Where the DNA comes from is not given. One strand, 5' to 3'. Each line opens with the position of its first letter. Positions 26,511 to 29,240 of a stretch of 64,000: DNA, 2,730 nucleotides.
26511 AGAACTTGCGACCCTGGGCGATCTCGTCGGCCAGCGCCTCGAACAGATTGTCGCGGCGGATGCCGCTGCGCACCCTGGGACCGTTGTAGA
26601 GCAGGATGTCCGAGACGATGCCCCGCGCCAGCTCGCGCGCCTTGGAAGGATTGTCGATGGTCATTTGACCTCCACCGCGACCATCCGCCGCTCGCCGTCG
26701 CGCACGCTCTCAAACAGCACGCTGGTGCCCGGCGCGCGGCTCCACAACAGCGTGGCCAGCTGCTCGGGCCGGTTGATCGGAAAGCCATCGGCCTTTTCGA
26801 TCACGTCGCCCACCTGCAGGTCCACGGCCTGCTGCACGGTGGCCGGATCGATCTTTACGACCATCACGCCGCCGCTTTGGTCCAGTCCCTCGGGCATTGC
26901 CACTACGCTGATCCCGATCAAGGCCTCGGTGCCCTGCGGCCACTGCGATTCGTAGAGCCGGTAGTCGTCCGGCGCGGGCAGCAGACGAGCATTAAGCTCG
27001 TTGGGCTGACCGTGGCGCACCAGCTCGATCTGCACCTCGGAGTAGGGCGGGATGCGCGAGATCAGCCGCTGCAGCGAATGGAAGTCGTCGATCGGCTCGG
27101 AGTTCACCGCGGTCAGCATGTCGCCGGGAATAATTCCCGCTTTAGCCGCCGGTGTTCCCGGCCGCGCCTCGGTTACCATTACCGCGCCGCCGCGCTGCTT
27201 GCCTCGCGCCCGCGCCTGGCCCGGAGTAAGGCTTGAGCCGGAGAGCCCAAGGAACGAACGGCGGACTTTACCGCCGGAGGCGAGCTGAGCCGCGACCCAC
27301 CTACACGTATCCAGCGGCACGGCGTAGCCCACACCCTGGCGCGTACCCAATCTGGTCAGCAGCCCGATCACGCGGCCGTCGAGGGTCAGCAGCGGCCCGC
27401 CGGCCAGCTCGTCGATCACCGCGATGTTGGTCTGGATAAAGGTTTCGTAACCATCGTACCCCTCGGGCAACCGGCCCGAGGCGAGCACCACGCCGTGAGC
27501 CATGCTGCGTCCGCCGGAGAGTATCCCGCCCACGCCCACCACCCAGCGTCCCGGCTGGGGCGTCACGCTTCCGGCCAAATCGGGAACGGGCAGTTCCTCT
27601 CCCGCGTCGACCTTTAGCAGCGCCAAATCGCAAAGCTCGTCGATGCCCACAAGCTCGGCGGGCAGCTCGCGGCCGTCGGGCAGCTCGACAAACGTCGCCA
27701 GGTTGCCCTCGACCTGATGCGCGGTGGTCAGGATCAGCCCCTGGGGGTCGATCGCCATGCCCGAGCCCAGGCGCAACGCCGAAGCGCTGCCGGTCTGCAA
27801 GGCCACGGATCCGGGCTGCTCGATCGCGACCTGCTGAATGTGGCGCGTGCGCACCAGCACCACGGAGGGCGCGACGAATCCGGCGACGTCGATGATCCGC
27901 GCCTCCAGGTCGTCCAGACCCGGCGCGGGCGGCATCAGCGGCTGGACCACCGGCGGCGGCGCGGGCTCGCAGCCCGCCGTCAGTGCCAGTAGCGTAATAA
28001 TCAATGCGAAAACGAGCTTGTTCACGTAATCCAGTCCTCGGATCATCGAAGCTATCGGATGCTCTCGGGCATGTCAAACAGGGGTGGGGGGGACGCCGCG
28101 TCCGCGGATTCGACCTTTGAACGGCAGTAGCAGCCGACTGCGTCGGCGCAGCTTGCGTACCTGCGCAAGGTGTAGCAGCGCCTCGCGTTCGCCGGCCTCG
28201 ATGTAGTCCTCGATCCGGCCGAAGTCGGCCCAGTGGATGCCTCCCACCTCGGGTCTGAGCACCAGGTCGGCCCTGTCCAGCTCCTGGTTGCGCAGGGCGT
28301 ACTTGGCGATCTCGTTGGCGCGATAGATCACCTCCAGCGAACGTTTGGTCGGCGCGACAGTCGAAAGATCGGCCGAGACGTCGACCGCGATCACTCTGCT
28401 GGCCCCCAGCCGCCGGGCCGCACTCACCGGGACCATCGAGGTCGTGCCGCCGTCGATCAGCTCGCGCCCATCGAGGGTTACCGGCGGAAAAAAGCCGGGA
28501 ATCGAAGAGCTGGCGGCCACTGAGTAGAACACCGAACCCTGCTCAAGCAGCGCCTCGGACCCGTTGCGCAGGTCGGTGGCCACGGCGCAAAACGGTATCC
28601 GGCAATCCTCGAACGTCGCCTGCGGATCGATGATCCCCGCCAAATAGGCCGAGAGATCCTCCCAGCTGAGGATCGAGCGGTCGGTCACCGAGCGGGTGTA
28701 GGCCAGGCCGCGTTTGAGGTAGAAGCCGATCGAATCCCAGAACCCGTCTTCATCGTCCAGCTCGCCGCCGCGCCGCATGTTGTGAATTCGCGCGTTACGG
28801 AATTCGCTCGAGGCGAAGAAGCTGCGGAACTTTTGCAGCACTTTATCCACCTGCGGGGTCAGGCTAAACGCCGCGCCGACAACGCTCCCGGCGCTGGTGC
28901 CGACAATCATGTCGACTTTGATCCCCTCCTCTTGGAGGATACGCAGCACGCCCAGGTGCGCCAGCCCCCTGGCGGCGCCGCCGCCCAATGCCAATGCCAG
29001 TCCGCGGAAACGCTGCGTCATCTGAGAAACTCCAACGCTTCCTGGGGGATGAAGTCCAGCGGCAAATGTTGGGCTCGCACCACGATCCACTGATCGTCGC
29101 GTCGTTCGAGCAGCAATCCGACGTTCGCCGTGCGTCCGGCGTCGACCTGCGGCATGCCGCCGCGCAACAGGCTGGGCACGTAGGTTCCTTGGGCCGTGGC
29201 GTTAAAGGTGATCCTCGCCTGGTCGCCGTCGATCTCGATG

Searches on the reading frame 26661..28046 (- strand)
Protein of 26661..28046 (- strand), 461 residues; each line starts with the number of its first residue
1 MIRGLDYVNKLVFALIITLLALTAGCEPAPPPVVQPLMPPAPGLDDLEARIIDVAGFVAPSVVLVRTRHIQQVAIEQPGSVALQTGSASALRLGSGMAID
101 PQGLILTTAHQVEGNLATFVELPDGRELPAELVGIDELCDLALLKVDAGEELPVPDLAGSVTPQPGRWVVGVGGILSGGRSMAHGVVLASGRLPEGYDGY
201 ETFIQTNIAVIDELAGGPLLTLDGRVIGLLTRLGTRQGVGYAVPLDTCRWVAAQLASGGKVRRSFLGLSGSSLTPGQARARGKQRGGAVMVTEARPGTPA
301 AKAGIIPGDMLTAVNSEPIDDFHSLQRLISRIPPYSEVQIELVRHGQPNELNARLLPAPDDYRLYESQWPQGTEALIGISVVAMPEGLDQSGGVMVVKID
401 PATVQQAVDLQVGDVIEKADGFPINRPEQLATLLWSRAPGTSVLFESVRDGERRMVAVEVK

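Call 52: search_protein_families(library=pfam, proteins=[window:26661-28046:-], max_evalue=0.001)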
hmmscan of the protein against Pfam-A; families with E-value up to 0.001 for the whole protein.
window:26661-28046:- (461 aa): 5 families
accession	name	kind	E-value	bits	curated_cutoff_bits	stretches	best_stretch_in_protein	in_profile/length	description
PF13180.12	PDZ_2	-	1.6e-21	76.8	27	2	377-460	3-80/80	PDZ domain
PF13365.12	Trypsin_2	-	3.9e-20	73.5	27.6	1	94-229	1-144/144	Trypsin-like peptidase domain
PF17820.7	PDZ_6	-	2.3e-16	59.7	27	1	291-344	2-54/54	PDZ domain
PF00595.29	PDZ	-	1.2e-09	38.8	23.2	1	262-330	8-68/81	PDZ domain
PF14685.13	PDZ_Tricorn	-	0.00086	19.7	25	0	407-457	37-87/88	Tricorn protease PDZ domain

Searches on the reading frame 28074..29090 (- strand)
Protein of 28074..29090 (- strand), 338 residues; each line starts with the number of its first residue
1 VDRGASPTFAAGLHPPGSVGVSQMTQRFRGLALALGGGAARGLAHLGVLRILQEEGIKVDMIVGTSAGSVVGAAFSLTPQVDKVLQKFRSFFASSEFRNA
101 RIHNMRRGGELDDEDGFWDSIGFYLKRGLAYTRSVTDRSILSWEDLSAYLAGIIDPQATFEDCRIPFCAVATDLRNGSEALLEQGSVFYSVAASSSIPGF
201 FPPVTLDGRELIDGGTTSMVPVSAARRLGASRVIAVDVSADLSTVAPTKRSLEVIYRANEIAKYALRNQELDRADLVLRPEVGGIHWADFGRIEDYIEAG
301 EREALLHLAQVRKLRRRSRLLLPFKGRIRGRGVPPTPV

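Call 52: search_protein_families(library=pfam, proteins=[window:28074-29090:-], max_evalue=0.001)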
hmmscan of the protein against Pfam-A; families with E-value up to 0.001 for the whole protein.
window:28074-29090:- (338 aa): 1 family
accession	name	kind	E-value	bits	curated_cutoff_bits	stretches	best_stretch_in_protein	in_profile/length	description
PF01734.28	Patatin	-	1.5e-28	100.8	27.7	1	33-225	1-190/191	Patatin-like phospholipase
